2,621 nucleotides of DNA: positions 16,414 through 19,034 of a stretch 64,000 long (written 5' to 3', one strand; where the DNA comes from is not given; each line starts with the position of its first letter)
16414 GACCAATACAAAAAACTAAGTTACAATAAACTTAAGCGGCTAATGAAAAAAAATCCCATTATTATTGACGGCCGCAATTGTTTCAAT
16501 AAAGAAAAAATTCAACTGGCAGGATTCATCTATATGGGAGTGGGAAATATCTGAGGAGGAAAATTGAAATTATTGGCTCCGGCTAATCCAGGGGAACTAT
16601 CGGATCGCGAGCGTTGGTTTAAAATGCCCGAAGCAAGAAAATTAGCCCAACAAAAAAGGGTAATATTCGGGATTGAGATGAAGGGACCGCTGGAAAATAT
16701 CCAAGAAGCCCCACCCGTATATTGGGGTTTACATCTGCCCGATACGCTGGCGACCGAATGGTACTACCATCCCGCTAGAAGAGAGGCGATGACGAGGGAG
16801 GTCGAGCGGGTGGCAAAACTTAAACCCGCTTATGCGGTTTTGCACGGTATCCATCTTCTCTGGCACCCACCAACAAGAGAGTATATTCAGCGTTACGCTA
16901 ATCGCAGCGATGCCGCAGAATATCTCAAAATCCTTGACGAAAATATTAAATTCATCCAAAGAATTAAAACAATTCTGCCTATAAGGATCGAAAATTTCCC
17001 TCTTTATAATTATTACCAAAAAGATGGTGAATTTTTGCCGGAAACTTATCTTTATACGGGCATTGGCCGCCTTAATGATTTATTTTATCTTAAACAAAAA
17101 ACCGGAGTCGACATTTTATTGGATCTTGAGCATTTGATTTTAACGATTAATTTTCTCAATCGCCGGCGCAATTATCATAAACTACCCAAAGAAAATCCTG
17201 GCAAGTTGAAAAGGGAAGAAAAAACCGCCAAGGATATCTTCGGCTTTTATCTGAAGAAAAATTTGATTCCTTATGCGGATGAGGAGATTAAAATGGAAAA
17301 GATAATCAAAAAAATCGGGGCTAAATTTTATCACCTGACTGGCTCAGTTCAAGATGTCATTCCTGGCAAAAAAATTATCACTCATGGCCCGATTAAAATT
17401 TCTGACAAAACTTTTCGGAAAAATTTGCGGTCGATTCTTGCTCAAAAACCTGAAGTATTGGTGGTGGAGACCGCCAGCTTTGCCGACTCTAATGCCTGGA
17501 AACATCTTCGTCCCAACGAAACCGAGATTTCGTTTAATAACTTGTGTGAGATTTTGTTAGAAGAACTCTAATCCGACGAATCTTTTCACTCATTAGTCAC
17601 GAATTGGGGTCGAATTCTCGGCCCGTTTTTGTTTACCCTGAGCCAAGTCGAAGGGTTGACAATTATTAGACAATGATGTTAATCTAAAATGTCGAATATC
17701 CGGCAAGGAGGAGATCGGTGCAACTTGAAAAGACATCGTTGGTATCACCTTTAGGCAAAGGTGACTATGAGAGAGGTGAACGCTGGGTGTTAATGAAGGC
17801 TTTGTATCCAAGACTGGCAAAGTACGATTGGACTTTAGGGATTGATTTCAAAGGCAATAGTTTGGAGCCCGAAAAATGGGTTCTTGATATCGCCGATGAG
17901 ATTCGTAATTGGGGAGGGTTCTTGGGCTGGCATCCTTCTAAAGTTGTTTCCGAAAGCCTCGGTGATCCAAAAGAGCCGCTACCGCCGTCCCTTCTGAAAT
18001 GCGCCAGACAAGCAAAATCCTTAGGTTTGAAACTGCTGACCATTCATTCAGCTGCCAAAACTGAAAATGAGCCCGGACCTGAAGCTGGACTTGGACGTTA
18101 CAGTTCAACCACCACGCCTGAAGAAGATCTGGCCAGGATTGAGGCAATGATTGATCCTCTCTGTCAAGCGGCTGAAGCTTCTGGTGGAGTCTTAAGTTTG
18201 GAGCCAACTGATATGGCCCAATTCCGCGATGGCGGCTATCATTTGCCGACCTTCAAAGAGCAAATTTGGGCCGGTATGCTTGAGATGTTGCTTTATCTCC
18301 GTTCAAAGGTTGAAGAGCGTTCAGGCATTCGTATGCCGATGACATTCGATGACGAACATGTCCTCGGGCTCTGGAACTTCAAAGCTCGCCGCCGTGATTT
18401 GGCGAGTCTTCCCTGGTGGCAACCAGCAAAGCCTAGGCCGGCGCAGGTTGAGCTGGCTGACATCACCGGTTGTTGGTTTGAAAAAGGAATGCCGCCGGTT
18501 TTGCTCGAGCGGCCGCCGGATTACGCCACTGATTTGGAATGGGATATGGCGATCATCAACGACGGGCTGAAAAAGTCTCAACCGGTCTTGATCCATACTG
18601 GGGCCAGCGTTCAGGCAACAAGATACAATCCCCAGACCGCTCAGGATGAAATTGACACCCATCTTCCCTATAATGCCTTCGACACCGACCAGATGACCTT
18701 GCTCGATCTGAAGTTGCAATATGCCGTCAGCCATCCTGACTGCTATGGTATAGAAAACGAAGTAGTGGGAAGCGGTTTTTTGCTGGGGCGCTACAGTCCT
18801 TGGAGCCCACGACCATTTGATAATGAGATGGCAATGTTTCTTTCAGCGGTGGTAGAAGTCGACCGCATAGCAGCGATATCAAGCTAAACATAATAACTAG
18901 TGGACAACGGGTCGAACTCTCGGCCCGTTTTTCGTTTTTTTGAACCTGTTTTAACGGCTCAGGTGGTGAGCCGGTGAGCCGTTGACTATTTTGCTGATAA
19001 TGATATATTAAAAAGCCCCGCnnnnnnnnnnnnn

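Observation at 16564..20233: Tandem triplet of TIM-barrel-like paralogs: one AT-rich copy and two GC-rich copies, the first two followed by near-identical terminators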

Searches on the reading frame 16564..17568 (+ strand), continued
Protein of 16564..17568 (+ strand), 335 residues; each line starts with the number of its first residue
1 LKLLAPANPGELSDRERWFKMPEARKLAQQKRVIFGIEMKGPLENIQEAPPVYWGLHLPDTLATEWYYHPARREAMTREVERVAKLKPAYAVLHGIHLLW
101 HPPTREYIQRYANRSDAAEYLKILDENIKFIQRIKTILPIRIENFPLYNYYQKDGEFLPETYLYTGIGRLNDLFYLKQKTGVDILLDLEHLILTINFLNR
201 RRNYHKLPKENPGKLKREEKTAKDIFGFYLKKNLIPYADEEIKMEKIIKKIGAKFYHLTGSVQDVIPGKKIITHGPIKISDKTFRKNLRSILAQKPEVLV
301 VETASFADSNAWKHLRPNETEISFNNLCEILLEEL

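Call 63: find_encoding_contigs(protein=P0084, flank=8000, max_places=2)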
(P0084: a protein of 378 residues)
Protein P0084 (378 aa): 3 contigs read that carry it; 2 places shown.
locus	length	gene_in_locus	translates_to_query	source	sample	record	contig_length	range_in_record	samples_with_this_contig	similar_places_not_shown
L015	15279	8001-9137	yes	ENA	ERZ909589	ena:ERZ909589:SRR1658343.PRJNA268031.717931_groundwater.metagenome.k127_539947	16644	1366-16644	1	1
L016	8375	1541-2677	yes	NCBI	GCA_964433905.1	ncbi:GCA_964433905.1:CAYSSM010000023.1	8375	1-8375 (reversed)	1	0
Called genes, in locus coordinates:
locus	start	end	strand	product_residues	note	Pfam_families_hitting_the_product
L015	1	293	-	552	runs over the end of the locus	?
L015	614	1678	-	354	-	PF02463:SMC_N, PF13175:AAA_15, PF13476:AAA_23, PF13304:AAA_21 (faint)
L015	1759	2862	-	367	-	PF00712:DNA_pol3_beta, PF02767:DNA_pol3_beta_2, PF02768:DNA_pol3_beta_3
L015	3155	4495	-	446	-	PF11638:DnaA_N, PF00308:Bac_DnaA, PF01695:IstB_IS21, PF00004:AAA, PF08299:Bac_DnaA_C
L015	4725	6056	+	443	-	PF03446:NAD_binding_2 (faint), PF03721:UDPG_MGDP_dh_N, PF00984:UDPG_MGDP_dh, PF03720:UDPG_MGDP_dh_C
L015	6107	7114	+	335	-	-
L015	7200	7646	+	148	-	-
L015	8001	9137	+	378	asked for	-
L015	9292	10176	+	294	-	PF00892:EamA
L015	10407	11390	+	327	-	PF01408:GFO_IDH_MocA, PF02894:GFO_IDH_MocA_C, PF22725:GFO_IDH_MocA_C3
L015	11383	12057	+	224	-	PF25084:LbH_EIF2B, PF25087:GMPPB_C, PF00132:Hexapep, PF14602:Hexapep_2 (faint), PF00132:Hexapep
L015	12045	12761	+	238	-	PF02527:GidB (weak), PF13489:Methyltransf_23, PF01209:Ubie_methyltran, PF06325:PrmA (weak), PF13847:Methyltransf_31, PF08241:Methyltransf_11, PF08242:Methyltransf_12, PF13649:Methyltransf_25, +2 more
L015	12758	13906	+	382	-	PF01041:DegT_DnrJ_EryC1, PF00266:Aminotran_5, PF01212:Beta_elim_lyase, PF01053:Cys_Met_Meta_PP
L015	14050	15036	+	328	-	PF01073:3Beta_HSD, PF01370:Epimerase, PF02719:Polysacc_synt_2, PF04321:RmlD_sub_bind, PF07993:NAD_binding_4 (faint), PF16363:GDP_Man_Dehyd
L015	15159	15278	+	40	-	?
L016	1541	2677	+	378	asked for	-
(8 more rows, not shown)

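Call 64: find_encoding_contigs(protein=P0147, flank=8000, max_places=2)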
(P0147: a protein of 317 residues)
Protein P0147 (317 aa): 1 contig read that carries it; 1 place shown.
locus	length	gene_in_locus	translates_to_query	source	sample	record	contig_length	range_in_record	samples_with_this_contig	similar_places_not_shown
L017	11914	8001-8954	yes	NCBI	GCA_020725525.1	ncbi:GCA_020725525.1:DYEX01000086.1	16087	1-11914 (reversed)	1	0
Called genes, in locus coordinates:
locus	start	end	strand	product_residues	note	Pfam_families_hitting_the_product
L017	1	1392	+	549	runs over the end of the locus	PF05157:MshEN, PF00437:T2SSE, PF25199:nSTAND_NTPase5 (faint)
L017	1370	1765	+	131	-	-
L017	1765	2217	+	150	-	-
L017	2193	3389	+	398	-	-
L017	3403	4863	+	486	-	-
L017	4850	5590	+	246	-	PF04612:T2SSM (weak), PF04350:PilO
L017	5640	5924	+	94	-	-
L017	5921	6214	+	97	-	PF10719:ComFB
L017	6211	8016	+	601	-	PF00293:NUDIX (weak), PF00990:GGDEF, PF01966:HD, PF13487:HD_5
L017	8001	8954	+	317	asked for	-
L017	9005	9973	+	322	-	PF01551:Peptidase_M23 (weak), PF01464:SLT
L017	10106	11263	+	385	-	PF00437:T2SSE, PF13191:AAA_16 (weak)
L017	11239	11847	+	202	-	PF01944:SpoIIM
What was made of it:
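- Tried and rejected: The distant hit P0147 lies in an unrelated pilus/GGDEF context and was not used (call 64).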

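Call 103: find_encoding_contigs(protein=P0136, flank=8000, max_places=2)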
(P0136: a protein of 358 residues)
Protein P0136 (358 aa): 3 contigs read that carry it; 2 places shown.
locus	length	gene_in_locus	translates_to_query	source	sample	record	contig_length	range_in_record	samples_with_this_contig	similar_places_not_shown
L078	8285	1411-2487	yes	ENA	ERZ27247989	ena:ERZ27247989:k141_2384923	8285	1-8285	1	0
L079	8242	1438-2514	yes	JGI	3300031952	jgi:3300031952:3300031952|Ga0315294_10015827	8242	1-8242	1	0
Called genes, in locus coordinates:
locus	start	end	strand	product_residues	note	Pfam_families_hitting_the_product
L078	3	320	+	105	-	?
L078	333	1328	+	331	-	-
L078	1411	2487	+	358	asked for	-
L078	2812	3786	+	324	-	PF01408:GFO_IDH_MocA, PF02629:CoA_binding (faint), PF02894:GFO_IDH_MocA_C, PF22725:GFO_IDH_MocA_C3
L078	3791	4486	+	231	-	PF25084:LbH_EIF2B, PF25087:GMPPB_C (weak), PF14602:Hexapep_2 (faint), PF00132:Hexapep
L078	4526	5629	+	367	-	PF01041:DegT_DnrJ_EryC1, PF01212:Beta_elim_lyase (weak), PF01053:Cys_Met_Meta_PP (weak)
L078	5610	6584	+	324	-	PF01073:3Beta_HSD, PF01370:Epimerase, PF02719:Polysacc_synt_2, PF04321:RmlD_sub_bind, PF07993:NAD_binding_4 (faint), PF16363:GDP_Man_Dehyd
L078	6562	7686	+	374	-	PF01041:DegT_DnrJ_EryC1, PF00155:Aminotran_1_2, PF00266:Aminotran_5, PF01053:Cys_Met_Meta_PP (weak)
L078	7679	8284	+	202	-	?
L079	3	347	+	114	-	?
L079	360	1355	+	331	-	-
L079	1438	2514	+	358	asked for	-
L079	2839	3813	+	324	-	PF01408:GFO_IDH_MocA, PF02629:CoA_binding (faint), PF02894:GFO_IDH_MocA_C, PF22725:GFO_IDH_MocA_C3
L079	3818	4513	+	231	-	PF25084:LbH_EIF2B, PF25087:GMPPB_C (weak), PF14602:Hexapep_2 (faint), PF00132:Hexapep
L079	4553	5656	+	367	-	PF01041:DegT_DnrJ_EryC1, PF01212:Beta_elim_lyase (weak), PF01053:Cys_Met_Meta_PP (weak)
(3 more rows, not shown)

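Call 104: find_encoding_contigs(protein=P0131, flank=8000, max_places=2)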
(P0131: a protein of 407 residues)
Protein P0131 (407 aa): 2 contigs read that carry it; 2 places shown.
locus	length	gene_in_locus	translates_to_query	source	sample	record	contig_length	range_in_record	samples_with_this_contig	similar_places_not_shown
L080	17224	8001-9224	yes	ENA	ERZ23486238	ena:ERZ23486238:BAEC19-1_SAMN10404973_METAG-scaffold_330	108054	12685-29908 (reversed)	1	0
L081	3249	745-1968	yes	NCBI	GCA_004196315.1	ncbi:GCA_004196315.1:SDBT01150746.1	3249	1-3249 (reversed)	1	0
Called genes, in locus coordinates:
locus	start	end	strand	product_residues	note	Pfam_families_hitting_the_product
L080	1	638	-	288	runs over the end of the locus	PF00483:NTP_transferase, PF12804:NTP_transf_3 (weak)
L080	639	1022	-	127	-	PF00011:HSP20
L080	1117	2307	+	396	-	PF16158:N_BRCA1_IG (weak)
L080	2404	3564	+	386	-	PF13439:Glyco_transf_4, PF20706:GT4-conflict, PF00982:Glyco_transf_20 (faint), PF00534:Glycos_transf_1, PF13692:Glyco_trans_1_4, PF13524:Glyco_trans_1_2 (weak)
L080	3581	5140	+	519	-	-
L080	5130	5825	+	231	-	PF18912:DZR_2, PF00156:Pribosyltran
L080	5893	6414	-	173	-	-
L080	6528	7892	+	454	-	-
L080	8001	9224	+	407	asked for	-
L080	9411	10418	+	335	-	-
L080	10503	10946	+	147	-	-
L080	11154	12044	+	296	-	PF00892:EamA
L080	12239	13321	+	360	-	-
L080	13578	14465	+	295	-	PF00892:EamA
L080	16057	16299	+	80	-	-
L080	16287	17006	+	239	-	PF01209:Ubie_methyltran, PF13489:Methyltransf_23 (weak), PF08241:Methyltransf_11, PF08242:Methyltransf_12, PF13649:Methyltransf_25, PF13847:Methyltransf_31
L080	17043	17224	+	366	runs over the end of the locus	PF01041:DegT_DnrJ_EryC1, PF00266:Aminotran_5 (weak), PF01212:Beta_elim_lyase (weak), PF01053:Cys_Met_Meta_PP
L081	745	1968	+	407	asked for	-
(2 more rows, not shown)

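Call 109: list_cluster_members(proteins=[P0007, P0006, P0001])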
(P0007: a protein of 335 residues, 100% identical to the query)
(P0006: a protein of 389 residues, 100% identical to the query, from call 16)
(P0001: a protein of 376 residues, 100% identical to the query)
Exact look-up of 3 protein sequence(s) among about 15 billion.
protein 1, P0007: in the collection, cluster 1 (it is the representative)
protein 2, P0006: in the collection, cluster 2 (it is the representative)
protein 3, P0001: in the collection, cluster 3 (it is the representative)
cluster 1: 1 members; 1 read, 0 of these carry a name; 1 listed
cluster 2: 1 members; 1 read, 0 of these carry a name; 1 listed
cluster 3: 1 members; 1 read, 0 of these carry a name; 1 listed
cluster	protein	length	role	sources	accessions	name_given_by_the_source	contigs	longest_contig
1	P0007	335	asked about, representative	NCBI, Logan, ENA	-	-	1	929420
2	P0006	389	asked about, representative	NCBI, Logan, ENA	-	-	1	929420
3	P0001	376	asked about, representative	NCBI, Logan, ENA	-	-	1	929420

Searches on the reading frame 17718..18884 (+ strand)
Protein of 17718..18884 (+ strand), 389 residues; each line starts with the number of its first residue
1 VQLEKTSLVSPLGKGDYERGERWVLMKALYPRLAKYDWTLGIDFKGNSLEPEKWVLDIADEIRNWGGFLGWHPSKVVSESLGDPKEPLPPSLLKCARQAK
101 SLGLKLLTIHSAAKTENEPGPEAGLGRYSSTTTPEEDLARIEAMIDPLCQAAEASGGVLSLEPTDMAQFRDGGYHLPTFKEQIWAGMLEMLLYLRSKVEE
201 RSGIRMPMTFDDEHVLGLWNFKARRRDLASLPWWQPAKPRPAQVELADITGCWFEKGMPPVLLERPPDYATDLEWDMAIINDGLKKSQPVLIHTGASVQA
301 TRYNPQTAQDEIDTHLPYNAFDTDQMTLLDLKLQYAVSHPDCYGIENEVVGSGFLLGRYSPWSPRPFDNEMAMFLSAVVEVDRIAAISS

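Call 6: search_protein_families(library=pfam, proteins=[window:17718-18884:+], max_evalue=1)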
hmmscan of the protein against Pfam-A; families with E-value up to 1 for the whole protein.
window:17718-18884:+ (389 aa): 1 family
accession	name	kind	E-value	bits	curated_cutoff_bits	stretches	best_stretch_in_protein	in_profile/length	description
PF01261.30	AP_endonuc_2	-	0.0083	16.3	31.1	1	93-178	71-137/249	Xylose isomerase-like TIM barrel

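Call 11: search_protein_families(library=ncbifam, proteins=[window:17718-18884:+], max_evalue=1)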
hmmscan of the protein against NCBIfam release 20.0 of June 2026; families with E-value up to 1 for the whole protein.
window:17718-18884:+ (389 aa): 0 families

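Call 16: find_homologous_proteins(query=window:17718-18884:+, max_evalue=0.001)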
Query window:17718-18884:+ (389 aa): 1 proteins with E <= 0.001 among 4598 candidates.
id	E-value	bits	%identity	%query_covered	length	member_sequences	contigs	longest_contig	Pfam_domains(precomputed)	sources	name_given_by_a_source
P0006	1.4e-267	905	100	100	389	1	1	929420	-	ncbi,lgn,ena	-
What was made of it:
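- Tried and rejected: The word-indexed homolog search found no relative of c2 (call 16).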

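Call 101: predict_structure(alignment_id=A6)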
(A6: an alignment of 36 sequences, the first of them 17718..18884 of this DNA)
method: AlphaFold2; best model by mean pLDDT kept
length: 389 residues; sequences in the alignment: 36
mean_pLDDT: 91.7   pTM: 0.92
mean pLDDT of the five models: 91.7, 91.4, 90.3, 90.1, 89.9
residues with pLDDT >= 90: 302; 70-90: 60; 50-70: 27; < 50: 0
segments of 3 or more residues with pLDDT < 50: none
pLDDT, mean of each block of 10 residues (from residue 1): 89 95 96 97 94 93 97 93 94 98 97 74 83 92 97 98 85 65 78 98 98 95 93 96 97 94 93 97 98 96 89 93 98 97 96 60 82 96 96
secondary structure, 60 per line:
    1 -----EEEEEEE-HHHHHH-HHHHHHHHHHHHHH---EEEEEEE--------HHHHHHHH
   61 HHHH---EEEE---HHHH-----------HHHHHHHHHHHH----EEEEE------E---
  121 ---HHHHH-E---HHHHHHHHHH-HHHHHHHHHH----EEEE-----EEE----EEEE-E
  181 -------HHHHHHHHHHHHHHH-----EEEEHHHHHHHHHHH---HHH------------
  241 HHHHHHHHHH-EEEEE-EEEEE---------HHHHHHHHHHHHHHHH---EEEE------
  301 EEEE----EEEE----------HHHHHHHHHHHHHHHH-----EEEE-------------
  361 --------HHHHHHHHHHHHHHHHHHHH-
elements in order: E6-12 H14-19 H21-34 E38-44 H53-64 E68-71 H75-78 H90-101 E106-110 H124-128 H134-143 H145-154 E159-162 E168-170 E175-178 H188-202 E208-211 H212-222 H241-250 E252-256 E258-262 H272-287 E291-294 E301-304 E309-312 H323-338 E344-347 H369-388
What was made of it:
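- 17718..18887 (+): c2: accessory paralog of clade C, 389 aa. GC 0.500. AlphaFold pLDDT 91.7 (call 101).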
